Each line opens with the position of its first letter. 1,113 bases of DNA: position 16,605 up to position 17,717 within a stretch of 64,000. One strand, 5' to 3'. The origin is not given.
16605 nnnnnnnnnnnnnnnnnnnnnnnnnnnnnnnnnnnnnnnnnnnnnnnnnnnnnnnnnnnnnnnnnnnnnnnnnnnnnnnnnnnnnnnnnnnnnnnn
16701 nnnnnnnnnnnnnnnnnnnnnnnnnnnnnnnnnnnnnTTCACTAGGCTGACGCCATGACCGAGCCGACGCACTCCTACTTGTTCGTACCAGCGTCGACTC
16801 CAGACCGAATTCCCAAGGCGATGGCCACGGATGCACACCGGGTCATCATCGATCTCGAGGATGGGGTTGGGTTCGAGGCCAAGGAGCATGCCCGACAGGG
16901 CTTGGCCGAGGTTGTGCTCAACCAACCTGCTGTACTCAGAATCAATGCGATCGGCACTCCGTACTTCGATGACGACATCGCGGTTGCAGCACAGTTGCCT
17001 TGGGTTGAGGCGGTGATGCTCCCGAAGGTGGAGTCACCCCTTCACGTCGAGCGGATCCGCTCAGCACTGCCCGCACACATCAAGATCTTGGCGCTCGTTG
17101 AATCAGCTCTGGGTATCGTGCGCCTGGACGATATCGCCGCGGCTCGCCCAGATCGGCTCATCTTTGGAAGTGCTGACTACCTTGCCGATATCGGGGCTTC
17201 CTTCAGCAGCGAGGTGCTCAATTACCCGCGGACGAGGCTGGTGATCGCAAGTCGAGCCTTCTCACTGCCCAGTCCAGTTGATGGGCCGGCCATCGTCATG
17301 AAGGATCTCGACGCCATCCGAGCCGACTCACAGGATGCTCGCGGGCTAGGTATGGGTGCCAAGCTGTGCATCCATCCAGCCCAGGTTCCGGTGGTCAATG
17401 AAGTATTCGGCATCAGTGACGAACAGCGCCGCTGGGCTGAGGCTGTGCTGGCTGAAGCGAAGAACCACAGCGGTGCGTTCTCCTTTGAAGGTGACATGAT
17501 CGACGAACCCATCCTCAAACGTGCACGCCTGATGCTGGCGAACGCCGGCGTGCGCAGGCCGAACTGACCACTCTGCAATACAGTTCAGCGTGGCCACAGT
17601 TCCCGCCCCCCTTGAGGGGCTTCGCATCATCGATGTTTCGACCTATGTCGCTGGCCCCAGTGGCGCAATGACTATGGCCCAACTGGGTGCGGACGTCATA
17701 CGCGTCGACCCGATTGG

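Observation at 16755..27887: Possible hybrid C5-dicarboxylate route: ethylmalonyl-CoA-type genes plus Mct within 11 kb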

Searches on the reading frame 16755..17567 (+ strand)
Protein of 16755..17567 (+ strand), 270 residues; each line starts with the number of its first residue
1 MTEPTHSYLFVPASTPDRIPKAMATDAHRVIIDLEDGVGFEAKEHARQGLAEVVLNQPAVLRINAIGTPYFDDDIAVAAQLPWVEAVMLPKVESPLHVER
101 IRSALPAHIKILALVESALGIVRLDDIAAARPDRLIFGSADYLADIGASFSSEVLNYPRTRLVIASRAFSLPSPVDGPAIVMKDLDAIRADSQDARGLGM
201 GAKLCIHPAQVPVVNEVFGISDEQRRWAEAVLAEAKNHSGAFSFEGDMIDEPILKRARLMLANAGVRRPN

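Call 3: search_protein_families(library=pfam, proteins=[window:16755-17567:+])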
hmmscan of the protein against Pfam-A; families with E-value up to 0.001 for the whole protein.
window:16755-17567:+ (270 aa): 2 families
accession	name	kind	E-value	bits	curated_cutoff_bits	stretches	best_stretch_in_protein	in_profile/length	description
PF03328.21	HpcH_HpaI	-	3.8e-28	98.7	25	1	7-208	2-221/221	HpcH/HpaI aldolase/citrate lyase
PF15617.12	C-C_Bond_Lyase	-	1.1e-06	28.5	28.4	1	198-249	248-299/320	C-C_Bond_Lyase of the TIM-Barrel fold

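Call 4: search_protein_families(library=ncbifam, proteins=[window:16755-17567:+])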
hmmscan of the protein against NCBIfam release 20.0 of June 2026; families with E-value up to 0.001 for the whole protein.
window:16755-17567:+ (270 aa): 3 families
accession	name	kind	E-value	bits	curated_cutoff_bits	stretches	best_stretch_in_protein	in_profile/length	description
NF038242.1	RipC_Ccl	equivalog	4.6e-47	160.8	375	1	5-264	1-268/268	itaconate degradation C-C-lyase RipC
TIGR01588.1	citE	equivalog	2e-29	102.6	443.4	1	6-263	4-284/288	citrate (pro-3S)-lyase subunit beta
NF041626.1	malyCoAlyase_Halo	equivalog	0.00028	19.9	500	0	107-148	137-182/340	L-malyl-CoA/beta-methylmalyl-CoA lyase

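Call 10: search_solved_structures(query=window:16755-17567:+, max_evalue=0.00001)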
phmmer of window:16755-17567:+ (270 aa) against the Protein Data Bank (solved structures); distinct sequences matched with E-value up to 0.00001: 13.
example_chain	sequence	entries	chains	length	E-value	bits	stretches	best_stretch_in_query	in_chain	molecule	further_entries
8khl_A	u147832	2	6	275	1.8e-41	145.6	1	6-265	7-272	Probable acyl-CoA lyase beta chain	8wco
9nzb_A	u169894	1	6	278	1.8e-41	145.5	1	6-265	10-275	Acyl-CoA lyase beta chain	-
6aq4_A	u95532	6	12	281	1.4e-38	136.1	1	7-266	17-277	Citrate lyase subunit beta-like protein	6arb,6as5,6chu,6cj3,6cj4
1z6k_A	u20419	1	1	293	1.6e-38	135.8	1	7-266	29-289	Citrate Lyase beta subunit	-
3qll_A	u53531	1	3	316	1.2e-37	133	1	3-266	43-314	Citrate lyase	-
1u5v_A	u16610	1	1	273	1.6e-37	132.6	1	7-266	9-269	citE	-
1u5h_A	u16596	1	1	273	1.8e-37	132.4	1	7-266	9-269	citE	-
1sgj_A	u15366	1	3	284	5.7e-34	121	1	6-263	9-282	citrate lyase, beta subunit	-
5vxc_A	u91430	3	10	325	3.9e-29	105.1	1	4-259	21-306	Citrate lyase subunit beta-like protein, mitochondrial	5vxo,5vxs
5ugr_A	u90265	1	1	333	9e-24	87.5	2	7-148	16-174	Malyl-CoA lyase/beta-methylmalyl-CoA lyase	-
4l9y_A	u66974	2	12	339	1.3e-19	73.9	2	3-148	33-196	Malyl-CoA lyase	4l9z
4l7z_A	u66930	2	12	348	5.2e-16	62.1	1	18-147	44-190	HpcH/HpaI aldolase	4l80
6kin_A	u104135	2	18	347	2.6e-14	56.5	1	18-147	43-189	HpcH/HpaI aldolase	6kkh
